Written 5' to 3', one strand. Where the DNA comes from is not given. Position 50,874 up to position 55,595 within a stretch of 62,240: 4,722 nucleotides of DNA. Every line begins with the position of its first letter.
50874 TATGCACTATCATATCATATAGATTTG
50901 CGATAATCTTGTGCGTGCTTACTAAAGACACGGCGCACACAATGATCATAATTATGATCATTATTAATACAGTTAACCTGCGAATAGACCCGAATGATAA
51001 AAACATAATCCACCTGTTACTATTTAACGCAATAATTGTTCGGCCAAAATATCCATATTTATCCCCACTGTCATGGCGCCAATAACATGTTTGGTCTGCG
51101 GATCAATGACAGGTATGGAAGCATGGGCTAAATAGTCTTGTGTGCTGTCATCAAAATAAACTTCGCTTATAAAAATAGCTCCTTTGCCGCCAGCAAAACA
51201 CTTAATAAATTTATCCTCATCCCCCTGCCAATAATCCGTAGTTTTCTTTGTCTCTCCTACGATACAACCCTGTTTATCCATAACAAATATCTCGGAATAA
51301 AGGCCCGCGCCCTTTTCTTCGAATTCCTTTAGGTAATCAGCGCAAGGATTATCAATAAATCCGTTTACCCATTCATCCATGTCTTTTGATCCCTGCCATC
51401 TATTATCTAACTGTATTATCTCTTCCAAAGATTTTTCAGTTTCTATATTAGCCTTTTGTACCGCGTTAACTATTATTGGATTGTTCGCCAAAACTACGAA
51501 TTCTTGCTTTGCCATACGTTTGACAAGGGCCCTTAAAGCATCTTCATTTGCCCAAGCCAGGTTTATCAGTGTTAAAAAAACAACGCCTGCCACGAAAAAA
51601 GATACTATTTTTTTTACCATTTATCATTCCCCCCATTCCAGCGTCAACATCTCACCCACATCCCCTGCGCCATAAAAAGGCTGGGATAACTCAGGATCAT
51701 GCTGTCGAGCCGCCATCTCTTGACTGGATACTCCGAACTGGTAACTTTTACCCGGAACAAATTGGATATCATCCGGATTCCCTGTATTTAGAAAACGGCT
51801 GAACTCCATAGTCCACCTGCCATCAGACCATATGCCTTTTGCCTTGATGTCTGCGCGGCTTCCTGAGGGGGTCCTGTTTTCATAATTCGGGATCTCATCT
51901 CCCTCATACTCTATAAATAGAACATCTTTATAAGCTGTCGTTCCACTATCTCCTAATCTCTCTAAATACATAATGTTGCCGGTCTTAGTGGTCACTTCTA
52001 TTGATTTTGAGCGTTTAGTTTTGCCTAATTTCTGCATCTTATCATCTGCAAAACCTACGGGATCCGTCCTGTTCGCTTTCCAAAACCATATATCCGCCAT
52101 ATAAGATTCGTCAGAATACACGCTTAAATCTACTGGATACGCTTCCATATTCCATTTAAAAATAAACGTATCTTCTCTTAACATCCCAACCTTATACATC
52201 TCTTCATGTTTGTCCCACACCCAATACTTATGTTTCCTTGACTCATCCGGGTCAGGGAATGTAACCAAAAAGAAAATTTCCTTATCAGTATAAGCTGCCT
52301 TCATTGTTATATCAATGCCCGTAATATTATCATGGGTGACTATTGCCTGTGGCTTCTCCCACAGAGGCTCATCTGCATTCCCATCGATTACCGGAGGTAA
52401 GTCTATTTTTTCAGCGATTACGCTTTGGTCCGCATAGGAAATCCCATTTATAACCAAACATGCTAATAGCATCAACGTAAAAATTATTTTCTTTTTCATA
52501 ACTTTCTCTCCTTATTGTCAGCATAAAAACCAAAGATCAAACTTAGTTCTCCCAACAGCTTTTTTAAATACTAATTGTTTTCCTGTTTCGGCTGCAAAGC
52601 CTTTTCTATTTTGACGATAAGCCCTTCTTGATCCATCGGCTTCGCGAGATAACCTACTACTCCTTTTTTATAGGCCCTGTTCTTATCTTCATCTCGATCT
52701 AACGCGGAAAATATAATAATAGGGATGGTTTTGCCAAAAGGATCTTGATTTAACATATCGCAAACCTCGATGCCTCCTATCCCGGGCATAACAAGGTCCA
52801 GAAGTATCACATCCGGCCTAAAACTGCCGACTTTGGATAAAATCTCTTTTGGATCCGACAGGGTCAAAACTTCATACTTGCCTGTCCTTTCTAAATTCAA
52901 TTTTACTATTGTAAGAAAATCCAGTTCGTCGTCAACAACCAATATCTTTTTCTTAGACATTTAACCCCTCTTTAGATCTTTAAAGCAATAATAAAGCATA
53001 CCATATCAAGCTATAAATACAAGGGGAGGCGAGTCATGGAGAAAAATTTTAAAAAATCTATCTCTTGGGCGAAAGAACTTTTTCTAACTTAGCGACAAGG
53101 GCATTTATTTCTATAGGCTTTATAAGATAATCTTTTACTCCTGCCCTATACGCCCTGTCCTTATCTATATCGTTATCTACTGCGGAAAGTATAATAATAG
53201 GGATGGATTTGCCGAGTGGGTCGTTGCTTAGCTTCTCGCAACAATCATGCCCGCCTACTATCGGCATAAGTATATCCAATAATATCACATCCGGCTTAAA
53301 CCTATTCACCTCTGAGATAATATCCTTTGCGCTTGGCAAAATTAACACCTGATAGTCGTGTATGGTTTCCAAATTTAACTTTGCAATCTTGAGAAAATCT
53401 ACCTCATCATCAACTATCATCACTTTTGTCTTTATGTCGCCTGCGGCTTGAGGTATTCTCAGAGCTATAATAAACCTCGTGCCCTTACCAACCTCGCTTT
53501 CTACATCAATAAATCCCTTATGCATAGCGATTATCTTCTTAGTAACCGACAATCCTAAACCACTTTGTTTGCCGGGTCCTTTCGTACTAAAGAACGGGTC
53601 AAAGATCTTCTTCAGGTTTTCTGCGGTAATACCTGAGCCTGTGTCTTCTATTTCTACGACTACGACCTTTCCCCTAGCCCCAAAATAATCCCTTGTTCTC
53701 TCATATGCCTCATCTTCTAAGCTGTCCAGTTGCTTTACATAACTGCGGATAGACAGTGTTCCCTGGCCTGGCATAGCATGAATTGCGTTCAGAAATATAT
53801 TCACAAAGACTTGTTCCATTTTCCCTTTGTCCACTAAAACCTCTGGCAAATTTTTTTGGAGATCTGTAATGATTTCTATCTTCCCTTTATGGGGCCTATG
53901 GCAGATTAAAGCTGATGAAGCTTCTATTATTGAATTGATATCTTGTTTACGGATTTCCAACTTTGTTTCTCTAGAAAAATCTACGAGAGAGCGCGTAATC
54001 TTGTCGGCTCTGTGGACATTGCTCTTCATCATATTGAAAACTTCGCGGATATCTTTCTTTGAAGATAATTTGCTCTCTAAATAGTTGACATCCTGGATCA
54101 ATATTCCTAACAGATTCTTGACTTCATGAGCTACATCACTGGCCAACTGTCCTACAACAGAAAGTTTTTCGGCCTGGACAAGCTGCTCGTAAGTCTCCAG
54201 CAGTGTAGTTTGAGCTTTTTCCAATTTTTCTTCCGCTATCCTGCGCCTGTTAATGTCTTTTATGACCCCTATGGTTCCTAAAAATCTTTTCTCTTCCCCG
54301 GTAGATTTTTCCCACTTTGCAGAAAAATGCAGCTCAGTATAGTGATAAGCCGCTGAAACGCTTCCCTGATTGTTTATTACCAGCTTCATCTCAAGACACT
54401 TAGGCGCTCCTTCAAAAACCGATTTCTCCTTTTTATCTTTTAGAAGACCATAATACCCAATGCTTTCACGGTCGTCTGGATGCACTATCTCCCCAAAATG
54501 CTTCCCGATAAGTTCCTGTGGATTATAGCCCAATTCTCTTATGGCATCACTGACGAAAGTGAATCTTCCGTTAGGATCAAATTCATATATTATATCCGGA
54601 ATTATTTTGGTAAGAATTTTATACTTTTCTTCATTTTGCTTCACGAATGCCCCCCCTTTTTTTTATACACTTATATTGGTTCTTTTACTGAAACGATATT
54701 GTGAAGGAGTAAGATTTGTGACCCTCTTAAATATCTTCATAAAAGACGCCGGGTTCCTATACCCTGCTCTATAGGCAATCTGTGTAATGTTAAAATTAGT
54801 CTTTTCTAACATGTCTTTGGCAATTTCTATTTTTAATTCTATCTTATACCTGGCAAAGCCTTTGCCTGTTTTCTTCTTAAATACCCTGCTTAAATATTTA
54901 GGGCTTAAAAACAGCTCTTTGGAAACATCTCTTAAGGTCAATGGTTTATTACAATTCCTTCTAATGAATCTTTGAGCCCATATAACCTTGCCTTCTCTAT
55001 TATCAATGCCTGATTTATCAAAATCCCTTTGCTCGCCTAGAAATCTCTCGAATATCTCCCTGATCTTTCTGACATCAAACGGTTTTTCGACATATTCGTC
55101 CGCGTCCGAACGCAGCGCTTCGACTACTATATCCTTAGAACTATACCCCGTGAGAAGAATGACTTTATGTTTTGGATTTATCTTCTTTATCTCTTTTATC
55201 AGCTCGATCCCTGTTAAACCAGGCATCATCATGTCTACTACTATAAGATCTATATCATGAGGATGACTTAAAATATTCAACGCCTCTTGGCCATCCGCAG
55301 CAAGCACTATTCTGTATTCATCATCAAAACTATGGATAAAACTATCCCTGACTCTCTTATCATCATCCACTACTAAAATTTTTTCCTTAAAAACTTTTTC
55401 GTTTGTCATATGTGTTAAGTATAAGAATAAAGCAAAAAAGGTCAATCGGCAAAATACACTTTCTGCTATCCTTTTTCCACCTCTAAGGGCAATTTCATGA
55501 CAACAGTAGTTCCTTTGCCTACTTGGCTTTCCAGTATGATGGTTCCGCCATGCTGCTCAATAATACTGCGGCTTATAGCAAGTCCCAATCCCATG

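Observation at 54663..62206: Candidate modified-peptide signalling operon: sigma54 promoter, orphan SBP, CC-W peptide, rSAM/SPASM, ABC exporter, histidine kinase, AraC-type regulator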

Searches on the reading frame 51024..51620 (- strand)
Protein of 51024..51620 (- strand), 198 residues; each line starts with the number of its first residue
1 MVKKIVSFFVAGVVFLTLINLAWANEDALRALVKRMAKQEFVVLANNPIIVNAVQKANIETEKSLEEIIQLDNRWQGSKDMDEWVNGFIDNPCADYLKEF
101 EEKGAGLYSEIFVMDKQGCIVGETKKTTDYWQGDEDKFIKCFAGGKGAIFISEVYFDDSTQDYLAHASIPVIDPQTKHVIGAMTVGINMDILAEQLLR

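Call 55: search_protein_families(library=pfam, proteins=[window:51024-51620:-], max_evalue=0.001)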
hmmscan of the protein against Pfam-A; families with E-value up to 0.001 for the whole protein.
window:51024-51620:- (198 aa): 1 family
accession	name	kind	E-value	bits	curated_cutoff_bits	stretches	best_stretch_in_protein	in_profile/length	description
PF02743.24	dCache_1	-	8e-05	22.7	45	1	43-197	35-159/240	Cache domain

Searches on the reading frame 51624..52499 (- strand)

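Call 55: search_protein_families(library=pfam, proteins=[window:51624-52499:-], max_evalue=0.001)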
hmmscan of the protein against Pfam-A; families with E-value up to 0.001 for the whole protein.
window:51624-52499:- (291 aa): 1 family
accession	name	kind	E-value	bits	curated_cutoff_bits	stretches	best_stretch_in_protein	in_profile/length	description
PF09459.16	EB_dh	-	2.1e-23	84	33.3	1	60-258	28-222/236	Ethylbenzene dehydrogenase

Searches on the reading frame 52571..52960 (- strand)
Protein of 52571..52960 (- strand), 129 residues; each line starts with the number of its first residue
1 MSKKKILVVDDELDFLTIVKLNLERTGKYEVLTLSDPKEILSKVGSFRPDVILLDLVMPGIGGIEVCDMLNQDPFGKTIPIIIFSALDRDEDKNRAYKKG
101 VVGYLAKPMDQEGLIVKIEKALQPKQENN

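Call 55: search_protein_families(library=pfam, proteins=[window:52571-52960:-], max_evalue=0.001)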
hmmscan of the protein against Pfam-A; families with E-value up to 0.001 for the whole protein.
window:52571-52960:- (129 aa): 1 family
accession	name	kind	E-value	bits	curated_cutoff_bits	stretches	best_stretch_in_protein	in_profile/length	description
PF00072.30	Response_reg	-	2.1e-25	89.5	30.2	1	6-118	1-110/111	Response regulator receiver domain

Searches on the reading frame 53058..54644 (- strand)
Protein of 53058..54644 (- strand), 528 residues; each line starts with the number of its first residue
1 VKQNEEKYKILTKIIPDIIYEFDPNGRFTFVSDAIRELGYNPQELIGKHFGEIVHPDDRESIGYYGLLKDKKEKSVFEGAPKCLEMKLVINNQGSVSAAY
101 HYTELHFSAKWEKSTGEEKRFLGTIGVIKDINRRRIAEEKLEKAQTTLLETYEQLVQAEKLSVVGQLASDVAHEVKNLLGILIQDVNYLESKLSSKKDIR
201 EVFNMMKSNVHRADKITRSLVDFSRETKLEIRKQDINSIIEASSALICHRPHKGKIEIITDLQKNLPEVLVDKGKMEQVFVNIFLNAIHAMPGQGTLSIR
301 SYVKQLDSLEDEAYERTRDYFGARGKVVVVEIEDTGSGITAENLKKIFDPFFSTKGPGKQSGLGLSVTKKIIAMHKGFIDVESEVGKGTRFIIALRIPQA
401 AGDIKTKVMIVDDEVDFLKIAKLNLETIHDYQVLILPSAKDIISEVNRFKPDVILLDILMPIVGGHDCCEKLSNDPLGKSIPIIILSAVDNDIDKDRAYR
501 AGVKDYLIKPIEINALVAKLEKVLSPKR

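Call 55: search_protein_families(library=pfam, proteins=[window:53058-54644:-], max_evalue=0.001)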
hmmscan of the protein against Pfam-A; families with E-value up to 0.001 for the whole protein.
window:53058-54644:- (528 aa): 7 families
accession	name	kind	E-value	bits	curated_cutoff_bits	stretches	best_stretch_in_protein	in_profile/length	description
PF00072.30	Response_reg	-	2.4e-21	76.4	30.2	1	408-520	1-110/111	Response regulator receiver domain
PF02518.31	HATPase_c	-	3.1e-20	73.1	26.4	1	273-397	3-109/111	Histidine kinase-, DNA gyrase B-, and HSP90-like ATPase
PF00989.32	PAS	-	1.7e-06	28.4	22.6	1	15-131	10-113/113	PAS fold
PF13426.13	PAS_9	-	1.2e-05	25.9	27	1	18-80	3-59/103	PAS domain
PF08448.16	PAS_4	-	1.8e-05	25.4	23.1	1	15-61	4-51/110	PAS fold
PF08447.18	PAS_3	-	2e-05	25.2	25.6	1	29-61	2-37/89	PAS fold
PF00512.31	HisKA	-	0.00018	21.9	26.9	1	165-226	3-63/66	His Kinase A (phospho-acceptor) domain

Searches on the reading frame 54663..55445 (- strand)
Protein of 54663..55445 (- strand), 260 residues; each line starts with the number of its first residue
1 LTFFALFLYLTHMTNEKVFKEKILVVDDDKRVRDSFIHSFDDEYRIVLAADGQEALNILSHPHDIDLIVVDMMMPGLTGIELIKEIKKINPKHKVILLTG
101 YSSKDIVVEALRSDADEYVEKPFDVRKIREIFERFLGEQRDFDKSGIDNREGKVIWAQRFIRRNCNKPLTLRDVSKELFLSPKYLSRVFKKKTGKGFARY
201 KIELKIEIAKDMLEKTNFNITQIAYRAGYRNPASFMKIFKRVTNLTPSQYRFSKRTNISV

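Call 4: search_protein_families(library=ncbifam, proteins=[window:54663-55445:-], max_evalue=0.01)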
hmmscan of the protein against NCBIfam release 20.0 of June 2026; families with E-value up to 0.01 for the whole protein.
window:54663-55445:- (260 aa): 135 families (the best 25 are shown)
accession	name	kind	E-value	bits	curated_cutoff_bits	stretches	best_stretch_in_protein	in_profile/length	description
NF047455.1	TF_Staph_AryK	equivalog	6.4e-24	84.2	850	1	134-255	140-260/759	transcriptional regulator AryK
NF053512.1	nitric_RR_NosR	exception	2.9e-22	79.3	400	1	23-138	1-117/422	response regulator c-di-GMP phosphodiesterase, NosR family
NF047788.1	TransRegPocR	equivalog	1.1e-21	77.4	500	1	99-255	140-292/296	transcriptional regulator PocR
NF008469.0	PRK11361.1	equivalog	6.4e-21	74.6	714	1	21-137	5-121/461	acetoacetate metabolism transcriptional regulator AtoC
TIGR01818.1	ntrC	equivalog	9.3e-20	70.8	558.6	1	23-148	1-126/463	nitrogen regulation protein NR(I)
NF006900.1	PRK09390.1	equivalog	8e-19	68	255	1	21-141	5-125/203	response regulator FixJ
NF051850.1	RespRegRprY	equivalog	3.1e-18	66.1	370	1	21-129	5-113/234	response regulator transcription factor RprY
NF040689.1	MtrAB_MtrA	equivalog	8.2e-18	64.6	300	1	23-128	1-105/219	MtrAB system response regulator MtrA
TIGR02154.1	PhoB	equivalog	1e-17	64.2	296.2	1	21-128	3-112/226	phosphate regulon transcriptional regulator PhoB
NF007689.0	PRK10365.1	equivalog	2.4e-17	62.9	760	1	22-143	7-128/441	sigma-54-dependent response regulator transcription factor ZraR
NF007860.0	PRK10572.1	equivalog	2.4e-17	62.8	208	1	143-255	177-286/292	arabinose operon transcriptional regulator AraC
NF053854.1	RespRegPhoBBctds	equivalog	3.3e-17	62.6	270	1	23-136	1-115/225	two-component system response regulator PhoB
NF007005.1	PRK09468.1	equivalog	4.2e-17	62.4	331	1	20-151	3-133/237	osmolarity response regulator transcription factor OmpR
TIGR04094.1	adjacent_YSIRK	equivalog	5.9e-17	61.7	200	1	159-251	292-383/383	YSIRK-targeted surface antigen transcriptional regulator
NF045505.1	RR_RssB_Pseudo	equivalog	7.8e-17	61.4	700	1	21-126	6-111/394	two-component system response regulator RssB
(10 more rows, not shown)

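Call 5: search_protein_families(library=pfam, proteins=[window:54663-55445:-], max_evalue=0.01)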
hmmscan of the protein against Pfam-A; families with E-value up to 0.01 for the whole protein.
window:54663-55445:- (260 aa): 3 families
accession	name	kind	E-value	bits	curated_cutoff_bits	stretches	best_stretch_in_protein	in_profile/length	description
PF00072.30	Response_reg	-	5.2e-26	91.4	30.2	1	23-131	1-109/111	Response regulator receiver domain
PF12833.13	HTH_18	-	5.9e-21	75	33.6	1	175-251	2-78/80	Helix-turn-helix domain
PF00165.29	HTH_AraC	-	2.5e-20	72.5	26.6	2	213-251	1-41/42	Bacterial regulatory helix-turn-helix proteins, AraC family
